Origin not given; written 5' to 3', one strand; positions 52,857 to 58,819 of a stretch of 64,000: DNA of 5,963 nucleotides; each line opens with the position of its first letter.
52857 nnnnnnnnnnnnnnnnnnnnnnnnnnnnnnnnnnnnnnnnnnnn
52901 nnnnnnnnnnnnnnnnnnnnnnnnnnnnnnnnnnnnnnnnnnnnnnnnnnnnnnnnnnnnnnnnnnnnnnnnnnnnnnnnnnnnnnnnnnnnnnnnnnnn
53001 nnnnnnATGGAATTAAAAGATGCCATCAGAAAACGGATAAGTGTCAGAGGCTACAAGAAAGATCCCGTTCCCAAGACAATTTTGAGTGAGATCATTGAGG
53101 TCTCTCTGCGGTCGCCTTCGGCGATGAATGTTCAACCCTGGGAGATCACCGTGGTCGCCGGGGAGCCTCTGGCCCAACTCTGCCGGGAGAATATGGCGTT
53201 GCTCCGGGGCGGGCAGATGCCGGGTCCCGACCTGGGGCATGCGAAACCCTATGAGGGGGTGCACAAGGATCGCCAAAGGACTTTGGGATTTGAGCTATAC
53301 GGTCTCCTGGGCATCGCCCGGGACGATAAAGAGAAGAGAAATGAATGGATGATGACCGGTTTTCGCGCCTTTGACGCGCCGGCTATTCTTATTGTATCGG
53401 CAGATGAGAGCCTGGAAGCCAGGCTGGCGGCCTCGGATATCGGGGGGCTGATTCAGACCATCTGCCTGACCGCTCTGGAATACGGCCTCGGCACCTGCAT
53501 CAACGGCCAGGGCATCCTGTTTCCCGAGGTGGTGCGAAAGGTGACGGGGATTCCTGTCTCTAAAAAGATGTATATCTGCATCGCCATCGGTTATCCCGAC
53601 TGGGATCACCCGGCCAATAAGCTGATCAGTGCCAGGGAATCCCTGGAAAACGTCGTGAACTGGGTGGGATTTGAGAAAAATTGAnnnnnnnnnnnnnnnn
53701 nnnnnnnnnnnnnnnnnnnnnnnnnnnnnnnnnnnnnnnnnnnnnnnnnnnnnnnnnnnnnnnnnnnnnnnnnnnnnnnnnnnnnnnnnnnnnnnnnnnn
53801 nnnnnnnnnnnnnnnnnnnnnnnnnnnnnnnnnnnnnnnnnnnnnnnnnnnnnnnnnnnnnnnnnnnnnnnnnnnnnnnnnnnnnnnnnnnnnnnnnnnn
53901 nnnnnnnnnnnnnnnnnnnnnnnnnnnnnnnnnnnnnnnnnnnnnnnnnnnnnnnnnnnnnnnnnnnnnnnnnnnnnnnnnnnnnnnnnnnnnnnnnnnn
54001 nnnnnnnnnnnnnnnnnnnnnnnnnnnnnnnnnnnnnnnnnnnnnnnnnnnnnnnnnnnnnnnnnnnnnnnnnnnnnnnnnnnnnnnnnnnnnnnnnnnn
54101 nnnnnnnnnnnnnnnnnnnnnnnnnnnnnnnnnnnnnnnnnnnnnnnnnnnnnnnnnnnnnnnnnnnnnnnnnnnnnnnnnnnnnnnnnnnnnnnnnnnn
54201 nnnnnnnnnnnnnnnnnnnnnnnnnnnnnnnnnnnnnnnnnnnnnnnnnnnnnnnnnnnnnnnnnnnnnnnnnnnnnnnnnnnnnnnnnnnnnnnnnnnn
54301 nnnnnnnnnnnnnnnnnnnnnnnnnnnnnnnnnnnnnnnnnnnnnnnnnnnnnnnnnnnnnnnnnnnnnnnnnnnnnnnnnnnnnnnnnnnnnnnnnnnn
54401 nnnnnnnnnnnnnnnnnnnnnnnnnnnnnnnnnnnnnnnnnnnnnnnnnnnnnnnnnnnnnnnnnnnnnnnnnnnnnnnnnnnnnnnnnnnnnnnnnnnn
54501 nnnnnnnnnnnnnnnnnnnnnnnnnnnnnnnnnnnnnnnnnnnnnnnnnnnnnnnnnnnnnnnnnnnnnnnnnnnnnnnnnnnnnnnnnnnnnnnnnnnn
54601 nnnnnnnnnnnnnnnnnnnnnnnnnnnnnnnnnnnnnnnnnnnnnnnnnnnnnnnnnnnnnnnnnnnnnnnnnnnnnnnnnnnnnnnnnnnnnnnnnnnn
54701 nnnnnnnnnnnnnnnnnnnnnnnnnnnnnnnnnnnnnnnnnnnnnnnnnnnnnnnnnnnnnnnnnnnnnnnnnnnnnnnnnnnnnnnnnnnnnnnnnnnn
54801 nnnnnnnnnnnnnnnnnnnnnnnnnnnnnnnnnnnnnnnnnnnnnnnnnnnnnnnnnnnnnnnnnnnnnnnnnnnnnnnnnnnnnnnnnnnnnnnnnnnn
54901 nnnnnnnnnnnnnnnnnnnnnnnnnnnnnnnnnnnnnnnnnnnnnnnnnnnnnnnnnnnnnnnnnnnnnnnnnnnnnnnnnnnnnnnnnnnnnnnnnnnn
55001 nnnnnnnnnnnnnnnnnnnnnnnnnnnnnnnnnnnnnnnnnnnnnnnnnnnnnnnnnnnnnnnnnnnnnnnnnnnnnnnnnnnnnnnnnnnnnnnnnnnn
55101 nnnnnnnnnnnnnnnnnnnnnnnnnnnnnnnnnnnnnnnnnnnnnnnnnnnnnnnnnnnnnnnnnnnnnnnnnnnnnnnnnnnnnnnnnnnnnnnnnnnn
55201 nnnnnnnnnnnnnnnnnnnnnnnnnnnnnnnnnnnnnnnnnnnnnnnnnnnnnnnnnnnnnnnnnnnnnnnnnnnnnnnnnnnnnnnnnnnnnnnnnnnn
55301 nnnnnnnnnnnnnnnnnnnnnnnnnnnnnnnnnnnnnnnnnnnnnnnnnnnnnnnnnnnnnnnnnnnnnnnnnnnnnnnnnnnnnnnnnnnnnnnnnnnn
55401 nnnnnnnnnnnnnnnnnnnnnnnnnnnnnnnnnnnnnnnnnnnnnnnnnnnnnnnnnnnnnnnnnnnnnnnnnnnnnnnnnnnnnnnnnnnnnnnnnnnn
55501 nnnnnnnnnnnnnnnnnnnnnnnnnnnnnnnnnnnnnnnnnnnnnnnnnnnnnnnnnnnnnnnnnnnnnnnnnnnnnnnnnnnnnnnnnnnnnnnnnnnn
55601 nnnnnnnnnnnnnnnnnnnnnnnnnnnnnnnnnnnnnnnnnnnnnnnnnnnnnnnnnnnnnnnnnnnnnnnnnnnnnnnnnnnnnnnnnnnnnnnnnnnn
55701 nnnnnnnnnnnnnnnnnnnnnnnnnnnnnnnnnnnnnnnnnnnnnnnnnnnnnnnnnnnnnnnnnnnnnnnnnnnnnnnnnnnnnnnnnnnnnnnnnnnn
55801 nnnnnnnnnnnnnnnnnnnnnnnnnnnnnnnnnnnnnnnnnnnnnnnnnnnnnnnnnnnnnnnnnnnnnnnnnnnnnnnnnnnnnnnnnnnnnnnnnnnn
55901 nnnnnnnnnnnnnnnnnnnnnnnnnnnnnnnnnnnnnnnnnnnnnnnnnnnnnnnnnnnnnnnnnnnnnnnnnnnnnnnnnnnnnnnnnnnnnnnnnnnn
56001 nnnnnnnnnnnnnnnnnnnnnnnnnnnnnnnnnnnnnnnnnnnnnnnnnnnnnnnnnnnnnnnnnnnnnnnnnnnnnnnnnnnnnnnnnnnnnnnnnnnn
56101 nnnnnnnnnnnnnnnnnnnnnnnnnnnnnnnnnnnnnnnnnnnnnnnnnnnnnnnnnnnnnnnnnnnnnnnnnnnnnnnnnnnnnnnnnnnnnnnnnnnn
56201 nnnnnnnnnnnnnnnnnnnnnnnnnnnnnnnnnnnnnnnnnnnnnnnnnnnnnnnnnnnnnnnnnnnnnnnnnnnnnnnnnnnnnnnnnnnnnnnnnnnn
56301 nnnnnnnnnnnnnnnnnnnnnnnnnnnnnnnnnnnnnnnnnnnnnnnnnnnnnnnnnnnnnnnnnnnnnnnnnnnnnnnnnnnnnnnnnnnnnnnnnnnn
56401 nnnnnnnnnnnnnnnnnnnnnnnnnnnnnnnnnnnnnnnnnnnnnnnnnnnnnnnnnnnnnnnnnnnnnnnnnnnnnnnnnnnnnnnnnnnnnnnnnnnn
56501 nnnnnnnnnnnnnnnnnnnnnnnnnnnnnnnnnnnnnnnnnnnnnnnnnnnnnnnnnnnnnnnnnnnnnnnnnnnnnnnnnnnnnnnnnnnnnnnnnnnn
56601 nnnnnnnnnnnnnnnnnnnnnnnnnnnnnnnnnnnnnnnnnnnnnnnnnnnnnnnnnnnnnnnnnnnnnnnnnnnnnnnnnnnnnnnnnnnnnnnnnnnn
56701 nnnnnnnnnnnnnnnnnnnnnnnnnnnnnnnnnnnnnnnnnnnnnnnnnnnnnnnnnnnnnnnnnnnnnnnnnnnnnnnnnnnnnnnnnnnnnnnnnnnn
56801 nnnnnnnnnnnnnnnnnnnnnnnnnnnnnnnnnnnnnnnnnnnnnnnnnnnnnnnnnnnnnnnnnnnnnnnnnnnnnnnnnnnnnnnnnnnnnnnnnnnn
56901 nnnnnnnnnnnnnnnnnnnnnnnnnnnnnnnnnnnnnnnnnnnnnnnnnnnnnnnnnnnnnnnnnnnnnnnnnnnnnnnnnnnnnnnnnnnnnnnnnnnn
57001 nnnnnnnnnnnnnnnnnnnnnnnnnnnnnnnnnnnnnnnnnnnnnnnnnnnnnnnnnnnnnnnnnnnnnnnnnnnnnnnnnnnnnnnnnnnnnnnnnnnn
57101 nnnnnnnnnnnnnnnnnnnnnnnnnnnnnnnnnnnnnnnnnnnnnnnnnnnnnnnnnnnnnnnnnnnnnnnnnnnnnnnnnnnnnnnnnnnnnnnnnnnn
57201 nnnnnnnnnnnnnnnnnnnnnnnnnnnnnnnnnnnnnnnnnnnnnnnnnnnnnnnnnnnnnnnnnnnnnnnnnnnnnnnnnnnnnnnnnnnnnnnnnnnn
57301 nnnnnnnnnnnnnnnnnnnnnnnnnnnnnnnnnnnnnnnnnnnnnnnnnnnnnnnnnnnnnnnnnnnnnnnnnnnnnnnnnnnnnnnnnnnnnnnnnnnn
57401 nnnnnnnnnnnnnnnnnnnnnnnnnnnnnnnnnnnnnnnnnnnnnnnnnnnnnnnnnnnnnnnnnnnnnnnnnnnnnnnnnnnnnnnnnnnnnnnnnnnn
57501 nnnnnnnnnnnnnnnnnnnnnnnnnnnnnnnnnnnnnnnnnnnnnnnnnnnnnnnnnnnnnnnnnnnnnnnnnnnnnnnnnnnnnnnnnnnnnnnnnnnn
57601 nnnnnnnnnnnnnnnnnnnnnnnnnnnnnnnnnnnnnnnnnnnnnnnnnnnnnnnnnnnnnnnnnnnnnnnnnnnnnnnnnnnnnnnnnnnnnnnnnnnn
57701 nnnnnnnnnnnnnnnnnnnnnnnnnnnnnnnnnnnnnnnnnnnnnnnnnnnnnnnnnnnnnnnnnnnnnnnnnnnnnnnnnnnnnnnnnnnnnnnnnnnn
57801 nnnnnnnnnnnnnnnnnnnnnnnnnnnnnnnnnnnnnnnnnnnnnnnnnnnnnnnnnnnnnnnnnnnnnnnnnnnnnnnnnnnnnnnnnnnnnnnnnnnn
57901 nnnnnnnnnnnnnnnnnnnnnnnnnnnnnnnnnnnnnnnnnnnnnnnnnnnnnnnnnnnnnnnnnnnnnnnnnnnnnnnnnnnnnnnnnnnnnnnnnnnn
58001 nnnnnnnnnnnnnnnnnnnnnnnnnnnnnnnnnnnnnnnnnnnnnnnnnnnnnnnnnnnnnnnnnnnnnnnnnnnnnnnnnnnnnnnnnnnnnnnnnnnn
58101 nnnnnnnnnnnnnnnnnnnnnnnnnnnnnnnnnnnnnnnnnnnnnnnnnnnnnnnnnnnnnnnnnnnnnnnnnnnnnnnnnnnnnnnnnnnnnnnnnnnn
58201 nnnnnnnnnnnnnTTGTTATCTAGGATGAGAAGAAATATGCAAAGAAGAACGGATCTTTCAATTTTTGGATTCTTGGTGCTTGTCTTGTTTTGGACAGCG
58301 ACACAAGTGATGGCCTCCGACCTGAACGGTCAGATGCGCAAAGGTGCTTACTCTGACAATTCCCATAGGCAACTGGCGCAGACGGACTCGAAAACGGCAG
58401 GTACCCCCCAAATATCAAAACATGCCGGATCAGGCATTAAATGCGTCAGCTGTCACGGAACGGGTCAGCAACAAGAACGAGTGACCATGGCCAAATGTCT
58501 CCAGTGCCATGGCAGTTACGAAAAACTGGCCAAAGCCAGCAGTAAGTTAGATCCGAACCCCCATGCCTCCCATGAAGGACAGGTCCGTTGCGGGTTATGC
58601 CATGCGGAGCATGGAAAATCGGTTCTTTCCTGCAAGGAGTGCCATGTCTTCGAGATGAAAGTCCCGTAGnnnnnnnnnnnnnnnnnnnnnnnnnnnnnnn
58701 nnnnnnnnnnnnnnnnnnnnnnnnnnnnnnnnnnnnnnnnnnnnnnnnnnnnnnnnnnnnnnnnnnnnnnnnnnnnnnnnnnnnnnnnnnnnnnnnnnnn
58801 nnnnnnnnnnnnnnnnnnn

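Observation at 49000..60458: Eleven-kb TetR-headed cluster joining cytoplasmic C=C/nitro/aldehyde reductases to a periplasmic cytochrome-flavoprotein reductase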

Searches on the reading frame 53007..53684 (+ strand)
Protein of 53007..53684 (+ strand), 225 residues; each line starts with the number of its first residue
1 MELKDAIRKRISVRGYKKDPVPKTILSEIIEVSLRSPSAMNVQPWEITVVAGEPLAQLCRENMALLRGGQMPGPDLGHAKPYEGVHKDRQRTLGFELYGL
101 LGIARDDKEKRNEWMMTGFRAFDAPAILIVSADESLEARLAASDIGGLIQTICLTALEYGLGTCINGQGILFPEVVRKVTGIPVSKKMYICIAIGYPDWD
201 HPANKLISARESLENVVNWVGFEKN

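Call 4: search_protein_families(library=pfam, proteins=[window:53007-53684:+], max_evalue=0.01)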
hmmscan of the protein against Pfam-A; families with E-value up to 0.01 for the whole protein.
window:53007-53684:+ (225 aa): 2 families
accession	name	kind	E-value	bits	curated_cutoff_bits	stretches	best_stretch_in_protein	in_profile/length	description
PF00881.29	Nitroreductase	-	2.5e-24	86.8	23.5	1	7-196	1-167/167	Nitroreductase family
PF14512.11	TM1586_NiRdase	-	1.1e-12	48.5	27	2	107-199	49-135/215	Putative TM nitroreductase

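Call 5: search_protein_families(library=ncbifam, proteins=[window:53007-53684:+], max_evalue=0.001)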
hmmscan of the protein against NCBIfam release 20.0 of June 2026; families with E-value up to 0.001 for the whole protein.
window:53007-53684:+ (225 aa): 4 families
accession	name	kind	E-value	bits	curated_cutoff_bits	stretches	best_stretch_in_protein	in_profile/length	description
TIGR02476.1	BluB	equivalog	8.6e-09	35.1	150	1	3-53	9-59/205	5,6-dimethylbenzimidazole synthase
TIGR03553.1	F420_FbiB_CTERM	equivalog_domain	1.9e-07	31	249.55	0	137-204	115-182/194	F420 biosynthesis protein FbiB, C-terminal domain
NF009810.0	PRK13294.1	equivalog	1.3e-06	27.6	304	0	4-52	255-303/449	coenzyme F420-0:L-glutamate ligase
NF047509.1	Rv3131_FMN_oxido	subfamily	0.00075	19.1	199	0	29-58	2-29/319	Acg family FMN-binding oxidoreductase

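Call 68: search_solved_structures(query=window:53007-53681:+, max_evalue=1e-8)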
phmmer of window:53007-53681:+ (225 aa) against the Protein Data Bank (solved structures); distinct sequences matched with E-value up to 1e-8: 9.
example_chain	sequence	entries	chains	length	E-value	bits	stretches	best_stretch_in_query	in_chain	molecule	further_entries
7dp1_A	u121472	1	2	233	5.9e-28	100.9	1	4-223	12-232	Nitroreductase family protein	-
7dp0_A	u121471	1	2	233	8.1e-28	100.5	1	4-223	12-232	Nitroreductase family protein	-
3gr3_A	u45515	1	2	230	8.3e-28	100.4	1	5-220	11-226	Nitroreductase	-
7dp2_A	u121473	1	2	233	1.1e-27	100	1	4-223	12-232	Nitroreductase family protein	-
2wzv_A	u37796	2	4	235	2.8e-21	79.1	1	6-206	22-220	NFNB PROTEIN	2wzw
1nox_A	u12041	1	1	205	1.4e-16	63.7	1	2-60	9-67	NADH OXIDASE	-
8cqt_A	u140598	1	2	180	1.2e-12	50.8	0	142-200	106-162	Putative NADH dehydrogenase/NAD(P)H nitroreductase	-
3gfa_A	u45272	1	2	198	8.3e-10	41.5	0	3-54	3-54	Putative nitroreductase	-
3ek3_A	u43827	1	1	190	1e-09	41.3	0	2-54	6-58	Nitroreductase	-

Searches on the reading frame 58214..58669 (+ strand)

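Call 4: search_protein_families(library=pfam, proteins=[window:58214-58669:+], max_evalue=0.01)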
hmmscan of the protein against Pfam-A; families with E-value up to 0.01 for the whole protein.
window:58214-58669:+ (151 aa): 4 families
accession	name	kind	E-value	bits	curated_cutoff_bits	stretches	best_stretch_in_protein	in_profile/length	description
PF14537.11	Cytochrom_c3_2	-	1.3e-18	67.6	25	1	70-144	2-78/79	Cytochrome c3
PF14522.11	Cytochrome_C7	-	2.7e-05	24.3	24.8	1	68-130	6-66/67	Cytochrome c7 and related cytochrome c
PF02085.21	Cytochrom_CIII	-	0.00016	22.4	22.9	0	116-146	24-55/101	Class III cytochrome C family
PF00684.25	DnaJ_CXXCXGXG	-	0.0053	17.4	32.7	0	77-144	1-62/65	DnaJ central domain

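Call 5: search_protein_families(library=ncbifam, proteins=[window:58214-58669:+], max_evalue=0.001)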
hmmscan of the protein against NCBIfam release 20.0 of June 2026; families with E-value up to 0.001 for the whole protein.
window:58214-58669:+ (151 aa): 3 families
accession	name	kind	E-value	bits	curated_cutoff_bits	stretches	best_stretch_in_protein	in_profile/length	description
NF051471.1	cytcCgr1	equivalog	2e-07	30.9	340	1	103-145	145-187/204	cytochrome c-type protein Cgr1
NF047727.1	4hemeCytCCctA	equivalog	6.7e-05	23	180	1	68-144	32-104/109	tetraheme c-type cytochrome CctA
NF041028.1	decahem_GSU2203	exception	0.00062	19.1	325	0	66-136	117-187/317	GSU2203 family decaheme c-type cytochrome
